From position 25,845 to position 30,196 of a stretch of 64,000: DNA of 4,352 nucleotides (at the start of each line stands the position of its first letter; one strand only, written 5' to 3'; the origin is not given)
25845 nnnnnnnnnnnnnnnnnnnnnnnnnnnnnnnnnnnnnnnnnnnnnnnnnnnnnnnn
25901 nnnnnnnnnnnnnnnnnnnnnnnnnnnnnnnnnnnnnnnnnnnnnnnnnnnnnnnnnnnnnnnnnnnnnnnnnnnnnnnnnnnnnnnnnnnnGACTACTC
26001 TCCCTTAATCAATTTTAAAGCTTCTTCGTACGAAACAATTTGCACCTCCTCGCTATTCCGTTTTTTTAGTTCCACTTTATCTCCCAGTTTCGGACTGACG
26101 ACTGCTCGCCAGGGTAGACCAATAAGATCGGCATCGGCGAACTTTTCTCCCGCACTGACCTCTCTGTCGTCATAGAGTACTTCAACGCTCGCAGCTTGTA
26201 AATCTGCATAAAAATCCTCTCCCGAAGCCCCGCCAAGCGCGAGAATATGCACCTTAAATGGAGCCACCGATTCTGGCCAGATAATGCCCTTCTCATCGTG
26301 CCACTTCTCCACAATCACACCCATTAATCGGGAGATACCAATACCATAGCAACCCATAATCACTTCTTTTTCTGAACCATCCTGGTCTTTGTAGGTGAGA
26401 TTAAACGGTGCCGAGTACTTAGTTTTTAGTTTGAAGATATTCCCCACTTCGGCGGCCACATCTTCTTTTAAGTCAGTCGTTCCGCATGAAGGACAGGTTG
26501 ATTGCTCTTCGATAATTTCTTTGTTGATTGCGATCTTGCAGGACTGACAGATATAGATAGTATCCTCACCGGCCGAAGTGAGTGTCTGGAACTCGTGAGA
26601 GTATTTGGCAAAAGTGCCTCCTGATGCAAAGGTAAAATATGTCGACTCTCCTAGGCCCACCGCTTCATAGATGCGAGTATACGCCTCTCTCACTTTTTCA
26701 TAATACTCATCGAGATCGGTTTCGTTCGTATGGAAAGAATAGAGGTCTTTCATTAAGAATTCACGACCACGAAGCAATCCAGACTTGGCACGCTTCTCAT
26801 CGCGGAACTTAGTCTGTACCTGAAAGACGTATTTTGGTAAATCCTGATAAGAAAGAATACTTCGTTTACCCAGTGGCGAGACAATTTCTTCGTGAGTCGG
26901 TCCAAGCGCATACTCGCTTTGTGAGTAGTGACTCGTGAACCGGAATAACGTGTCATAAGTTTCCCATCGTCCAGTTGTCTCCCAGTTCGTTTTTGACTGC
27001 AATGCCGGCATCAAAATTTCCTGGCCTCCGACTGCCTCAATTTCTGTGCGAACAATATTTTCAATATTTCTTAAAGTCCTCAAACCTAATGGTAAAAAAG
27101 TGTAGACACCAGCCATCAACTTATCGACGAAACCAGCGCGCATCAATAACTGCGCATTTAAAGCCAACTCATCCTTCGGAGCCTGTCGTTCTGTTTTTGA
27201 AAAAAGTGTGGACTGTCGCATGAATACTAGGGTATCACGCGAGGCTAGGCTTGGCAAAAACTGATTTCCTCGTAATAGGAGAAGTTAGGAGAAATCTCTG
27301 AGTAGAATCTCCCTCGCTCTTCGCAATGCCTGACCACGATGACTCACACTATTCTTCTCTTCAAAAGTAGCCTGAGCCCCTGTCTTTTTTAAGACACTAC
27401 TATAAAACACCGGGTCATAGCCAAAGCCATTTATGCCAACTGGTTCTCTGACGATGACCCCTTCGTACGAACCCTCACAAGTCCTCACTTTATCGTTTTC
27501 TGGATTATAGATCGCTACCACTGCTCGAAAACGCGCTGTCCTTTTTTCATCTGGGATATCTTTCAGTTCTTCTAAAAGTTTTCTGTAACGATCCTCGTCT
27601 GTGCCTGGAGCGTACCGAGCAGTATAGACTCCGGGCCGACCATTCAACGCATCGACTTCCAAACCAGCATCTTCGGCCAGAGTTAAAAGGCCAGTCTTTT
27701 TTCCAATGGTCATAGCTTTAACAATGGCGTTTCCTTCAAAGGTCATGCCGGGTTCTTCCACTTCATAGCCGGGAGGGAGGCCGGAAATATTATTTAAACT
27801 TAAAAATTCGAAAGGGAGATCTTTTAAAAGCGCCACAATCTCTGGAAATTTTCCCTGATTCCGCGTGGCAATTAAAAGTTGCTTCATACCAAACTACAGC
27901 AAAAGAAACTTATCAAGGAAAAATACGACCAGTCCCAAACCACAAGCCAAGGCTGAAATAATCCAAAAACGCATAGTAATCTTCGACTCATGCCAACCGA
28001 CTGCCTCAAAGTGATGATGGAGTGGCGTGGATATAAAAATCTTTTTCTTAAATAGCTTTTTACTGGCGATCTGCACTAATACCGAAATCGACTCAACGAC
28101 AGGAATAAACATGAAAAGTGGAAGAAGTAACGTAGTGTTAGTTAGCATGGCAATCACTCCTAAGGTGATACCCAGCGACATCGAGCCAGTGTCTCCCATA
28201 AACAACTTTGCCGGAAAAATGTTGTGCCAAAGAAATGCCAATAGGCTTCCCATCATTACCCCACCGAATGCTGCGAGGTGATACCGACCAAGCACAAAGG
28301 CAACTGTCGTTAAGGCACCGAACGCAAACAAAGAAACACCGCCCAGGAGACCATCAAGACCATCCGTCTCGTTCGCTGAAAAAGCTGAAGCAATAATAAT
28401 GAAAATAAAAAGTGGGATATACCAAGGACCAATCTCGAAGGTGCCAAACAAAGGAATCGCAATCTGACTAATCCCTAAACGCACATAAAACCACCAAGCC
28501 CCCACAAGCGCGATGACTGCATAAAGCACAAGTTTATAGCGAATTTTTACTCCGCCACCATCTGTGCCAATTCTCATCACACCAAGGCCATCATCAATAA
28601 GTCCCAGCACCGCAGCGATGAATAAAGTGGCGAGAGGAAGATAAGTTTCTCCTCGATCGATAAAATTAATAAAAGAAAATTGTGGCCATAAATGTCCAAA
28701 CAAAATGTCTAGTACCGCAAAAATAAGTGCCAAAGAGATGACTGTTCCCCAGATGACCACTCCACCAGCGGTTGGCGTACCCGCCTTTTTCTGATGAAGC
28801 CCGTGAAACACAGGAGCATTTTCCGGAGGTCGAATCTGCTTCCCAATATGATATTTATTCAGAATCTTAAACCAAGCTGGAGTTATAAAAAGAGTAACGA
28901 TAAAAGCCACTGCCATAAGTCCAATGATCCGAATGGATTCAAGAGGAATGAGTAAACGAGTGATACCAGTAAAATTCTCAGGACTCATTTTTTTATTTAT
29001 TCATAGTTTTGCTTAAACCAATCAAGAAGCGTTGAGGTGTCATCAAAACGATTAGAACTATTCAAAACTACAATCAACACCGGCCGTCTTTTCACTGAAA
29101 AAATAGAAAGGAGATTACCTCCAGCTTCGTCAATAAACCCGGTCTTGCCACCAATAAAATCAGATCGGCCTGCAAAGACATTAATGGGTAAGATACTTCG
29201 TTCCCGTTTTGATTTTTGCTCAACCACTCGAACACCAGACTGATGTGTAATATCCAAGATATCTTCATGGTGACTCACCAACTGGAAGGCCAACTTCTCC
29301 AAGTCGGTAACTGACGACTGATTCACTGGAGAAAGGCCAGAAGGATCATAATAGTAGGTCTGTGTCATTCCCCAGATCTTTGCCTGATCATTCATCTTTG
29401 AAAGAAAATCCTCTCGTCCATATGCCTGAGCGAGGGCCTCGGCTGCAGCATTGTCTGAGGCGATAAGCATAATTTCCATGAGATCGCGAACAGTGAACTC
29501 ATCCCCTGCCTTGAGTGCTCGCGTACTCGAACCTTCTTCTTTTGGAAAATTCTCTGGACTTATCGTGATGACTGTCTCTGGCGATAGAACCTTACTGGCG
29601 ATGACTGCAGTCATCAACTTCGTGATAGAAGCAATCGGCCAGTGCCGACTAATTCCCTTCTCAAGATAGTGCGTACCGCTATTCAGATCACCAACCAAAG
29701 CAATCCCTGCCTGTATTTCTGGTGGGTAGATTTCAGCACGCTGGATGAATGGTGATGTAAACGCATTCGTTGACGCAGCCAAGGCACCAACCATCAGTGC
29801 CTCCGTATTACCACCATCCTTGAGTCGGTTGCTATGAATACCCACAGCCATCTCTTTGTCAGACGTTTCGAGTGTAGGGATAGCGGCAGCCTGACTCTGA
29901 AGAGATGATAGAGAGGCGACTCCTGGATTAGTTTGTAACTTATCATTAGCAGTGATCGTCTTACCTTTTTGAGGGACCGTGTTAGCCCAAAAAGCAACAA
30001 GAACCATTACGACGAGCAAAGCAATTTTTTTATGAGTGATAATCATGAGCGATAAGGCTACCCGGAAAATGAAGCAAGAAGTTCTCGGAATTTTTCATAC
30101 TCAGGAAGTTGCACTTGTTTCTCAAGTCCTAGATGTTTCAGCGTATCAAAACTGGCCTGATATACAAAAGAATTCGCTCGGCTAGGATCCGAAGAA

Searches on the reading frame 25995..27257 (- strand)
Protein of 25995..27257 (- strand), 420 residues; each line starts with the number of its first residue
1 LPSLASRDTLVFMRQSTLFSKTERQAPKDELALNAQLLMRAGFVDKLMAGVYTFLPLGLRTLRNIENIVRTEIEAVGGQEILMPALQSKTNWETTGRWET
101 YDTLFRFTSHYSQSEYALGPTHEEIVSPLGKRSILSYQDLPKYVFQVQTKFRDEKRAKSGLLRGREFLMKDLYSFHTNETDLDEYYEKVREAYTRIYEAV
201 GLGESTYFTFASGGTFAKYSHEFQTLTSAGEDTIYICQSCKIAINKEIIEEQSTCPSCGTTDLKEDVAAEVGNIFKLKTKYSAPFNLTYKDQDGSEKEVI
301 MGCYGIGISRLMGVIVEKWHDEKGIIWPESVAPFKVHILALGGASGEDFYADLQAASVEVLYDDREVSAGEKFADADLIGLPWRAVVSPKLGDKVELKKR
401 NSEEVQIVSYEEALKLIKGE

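Call 73: search_protein_families(library=pfam, proteins=[window:25995-27257:-], max_evalue=0.001)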
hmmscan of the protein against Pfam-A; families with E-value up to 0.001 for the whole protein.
window:25995-27257:- (420 aa): 2 families
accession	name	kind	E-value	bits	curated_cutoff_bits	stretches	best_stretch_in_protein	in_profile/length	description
PF00587.30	tRNA-synt_2b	-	3.3e-33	115.7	29.3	1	113-318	8-178/179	tRNA synthetase class II core domain (G, H, P, S and T)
PF03129.25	HGTP_anticodon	-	3.9e-12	46.6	21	1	347-418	19-92/94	Anticodon binding domain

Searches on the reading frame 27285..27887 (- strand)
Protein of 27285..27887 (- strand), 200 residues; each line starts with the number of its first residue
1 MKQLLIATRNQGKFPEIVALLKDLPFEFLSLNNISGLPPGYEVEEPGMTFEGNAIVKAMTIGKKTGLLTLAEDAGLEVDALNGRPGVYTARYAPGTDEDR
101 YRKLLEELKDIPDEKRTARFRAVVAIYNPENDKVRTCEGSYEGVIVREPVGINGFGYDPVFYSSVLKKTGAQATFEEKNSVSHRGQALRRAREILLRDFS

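Call 73: search_protein_families(library=pfam, proteins=[window:27285-27887:-], max_evalue=0.001)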
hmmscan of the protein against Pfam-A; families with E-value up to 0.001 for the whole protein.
window:27285-27887:- (200 aa): 1 family
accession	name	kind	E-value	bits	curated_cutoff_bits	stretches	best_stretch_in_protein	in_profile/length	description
PF01725.21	Ham1p_like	-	2.7e-55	187.6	22.5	1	4-193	1-185/186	Ham1 family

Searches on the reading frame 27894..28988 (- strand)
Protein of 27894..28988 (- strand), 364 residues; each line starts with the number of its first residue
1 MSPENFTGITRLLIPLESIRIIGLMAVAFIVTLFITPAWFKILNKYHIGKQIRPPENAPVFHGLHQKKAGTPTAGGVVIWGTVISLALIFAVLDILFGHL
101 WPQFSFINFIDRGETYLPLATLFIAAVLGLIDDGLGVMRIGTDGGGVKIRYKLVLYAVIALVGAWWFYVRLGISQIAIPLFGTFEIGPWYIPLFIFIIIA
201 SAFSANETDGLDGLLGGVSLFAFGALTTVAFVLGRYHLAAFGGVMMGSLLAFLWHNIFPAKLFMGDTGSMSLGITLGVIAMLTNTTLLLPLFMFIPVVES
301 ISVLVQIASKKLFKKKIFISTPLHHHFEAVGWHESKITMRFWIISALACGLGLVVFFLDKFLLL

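Call 73: search_protein_families(library=pfam, proteins=[window:27894-28988:-], max_evalue=0.001)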
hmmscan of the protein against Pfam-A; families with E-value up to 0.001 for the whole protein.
window:27894-28988:- (364 aa): 1 family
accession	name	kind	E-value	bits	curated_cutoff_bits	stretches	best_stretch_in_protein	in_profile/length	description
PF00953.26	Glycos_transf_4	-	1.5e-28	100.3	27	1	119-282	5-158/160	Glycosyl transferase family 4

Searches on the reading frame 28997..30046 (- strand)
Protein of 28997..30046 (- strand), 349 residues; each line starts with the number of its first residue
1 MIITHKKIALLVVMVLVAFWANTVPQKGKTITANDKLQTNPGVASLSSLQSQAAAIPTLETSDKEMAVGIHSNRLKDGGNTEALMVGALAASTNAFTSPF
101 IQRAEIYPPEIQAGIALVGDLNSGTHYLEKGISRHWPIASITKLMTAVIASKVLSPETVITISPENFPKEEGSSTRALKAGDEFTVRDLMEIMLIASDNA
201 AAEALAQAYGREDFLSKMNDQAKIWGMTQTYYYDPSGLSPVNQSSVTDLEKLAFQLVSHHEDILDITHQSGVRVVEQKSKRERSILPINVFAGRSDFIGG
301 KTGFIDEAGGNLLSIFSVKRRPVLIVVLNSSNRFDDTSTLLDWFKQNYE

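Call 73: search_protein_families(library=pfam, proteins=[window:28997-30046:-], max_evalue=0.001)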
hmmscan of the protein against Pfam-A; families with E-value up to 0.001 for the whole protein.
window:28997-30046:- (349 aa): 2 families
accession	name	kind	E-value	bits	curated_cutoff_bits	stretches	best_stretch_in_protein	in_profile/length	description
PF00768.25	Peptidase_S11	-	8e-36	124.1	27.6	1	108-331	7-238/239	D-alanyl-D-alanine carboxypeptidase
PF13354.11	Beta-lactamase2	-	3.8e-10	39.9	22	1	118-232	4-117/214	Beta-lactamase enzyme family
